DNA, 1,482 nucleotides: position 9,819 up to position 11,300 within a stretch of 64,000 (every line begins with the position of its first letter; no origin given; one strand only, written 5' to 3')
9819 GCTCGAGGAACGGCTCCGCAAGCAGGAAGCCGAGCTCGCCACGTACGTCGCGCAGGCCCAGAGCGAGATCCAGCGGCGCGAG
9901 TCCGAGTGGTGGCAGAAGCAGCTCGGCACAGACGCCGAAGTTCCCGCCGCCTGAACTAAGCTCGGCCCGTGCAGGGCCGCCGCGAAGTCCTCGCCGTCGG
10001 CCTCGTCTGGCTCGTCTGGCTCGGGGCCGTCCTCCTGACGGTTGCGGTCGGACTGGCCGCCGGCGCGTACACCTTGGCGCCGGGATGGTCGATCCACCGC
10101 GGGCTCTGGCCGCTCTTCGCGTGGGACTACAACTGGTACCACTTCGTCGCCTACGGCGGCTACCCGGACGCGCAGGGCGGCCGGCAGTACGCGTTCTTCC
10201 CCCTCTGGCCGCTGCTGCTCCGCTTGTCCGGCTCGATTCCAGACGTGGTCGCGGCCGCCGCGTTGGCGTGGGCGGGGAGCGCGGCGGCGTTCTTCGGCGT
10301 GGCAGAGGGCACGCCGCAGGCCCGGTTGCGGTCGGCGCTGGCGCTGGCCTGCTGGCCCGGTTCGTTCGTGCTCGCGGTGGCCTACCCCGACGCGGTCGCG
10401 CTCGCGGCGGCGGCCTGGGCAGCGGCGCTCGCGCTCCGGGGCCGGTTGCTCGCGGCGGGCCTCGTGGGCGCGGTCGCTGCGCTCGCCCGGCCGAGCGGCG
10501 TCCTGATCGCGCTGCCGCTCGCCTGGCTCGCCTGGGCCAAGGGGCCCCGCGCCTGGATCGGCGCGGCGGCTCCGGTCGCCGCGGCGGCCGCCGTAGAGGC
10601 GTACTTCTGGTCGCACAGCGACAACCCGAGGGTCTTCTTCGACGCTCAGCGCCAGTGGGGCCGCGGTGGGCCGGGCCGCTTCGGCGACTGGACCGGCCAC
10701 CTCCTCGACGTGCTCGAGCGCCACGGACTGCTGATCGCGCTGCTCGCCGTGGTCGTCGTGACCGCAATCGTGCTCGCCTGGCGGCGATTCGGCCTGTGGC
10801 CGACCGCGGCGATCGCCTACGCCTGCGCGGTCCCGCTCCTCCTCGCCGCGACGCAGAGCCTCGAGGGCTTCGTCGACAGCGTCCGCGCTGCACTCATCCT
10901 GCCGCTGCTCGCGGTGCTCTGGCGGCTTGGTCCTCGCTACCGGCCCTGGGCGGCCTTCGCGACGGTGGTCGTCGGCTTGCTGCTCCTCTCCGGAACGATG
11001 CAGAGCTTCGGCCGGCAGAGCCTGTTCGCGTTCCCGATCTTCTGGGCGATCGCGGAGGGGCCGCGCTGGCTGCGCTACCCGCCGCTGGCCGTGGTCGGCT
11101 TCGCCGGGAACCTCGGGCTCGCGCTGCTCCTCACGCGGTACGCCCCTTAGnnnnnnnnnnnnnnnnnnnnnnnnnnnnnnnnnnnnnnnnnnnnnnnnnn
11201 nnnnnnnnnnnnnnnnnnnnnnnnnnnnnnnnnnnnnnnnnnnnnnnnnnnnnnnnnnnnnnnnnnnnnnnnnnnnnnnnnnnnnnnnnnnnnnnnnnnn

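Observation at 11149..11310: Family of ~160-bp TIR-bounded elements whose central hairpin covaries between copies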

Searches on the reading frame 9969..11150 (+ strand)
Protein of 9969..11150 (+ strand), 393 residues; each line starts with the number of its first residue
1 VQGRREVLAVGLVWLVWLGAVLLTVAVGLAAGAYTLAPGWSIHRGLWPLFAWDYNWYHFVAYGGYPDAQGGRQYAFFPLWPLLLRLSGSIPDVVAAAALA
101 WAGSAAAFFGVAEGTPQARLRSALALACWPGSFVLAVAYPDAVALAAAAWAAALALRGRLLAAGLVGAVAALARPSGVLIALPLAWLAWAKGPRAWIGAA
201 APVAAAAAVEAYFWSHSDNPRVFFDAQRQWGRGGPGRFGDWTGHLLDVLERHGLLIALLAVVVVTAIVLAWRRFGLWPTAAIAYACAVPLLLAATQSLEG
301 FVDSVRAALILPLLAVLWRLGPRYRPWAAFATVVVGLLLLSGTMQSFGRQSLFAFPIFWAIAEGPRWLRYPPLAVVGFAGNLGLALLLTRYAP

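Call 41: search_protein_families(library=pfam, proteins=[window:9969-11150:+], max_evalue=0.001)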
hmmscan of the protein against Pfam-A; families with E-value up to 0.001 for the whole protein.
window:9969-11150:+ (393 aa): 0 families

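Call 45: search_protein_families(library=ncbifam, proteins=[window:9969-11150:+], max_evalue=0.001)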
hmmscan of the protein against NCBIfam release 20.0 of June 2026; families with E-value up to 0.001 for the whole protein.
window:9969-11150:+ (393 aa): 0 families
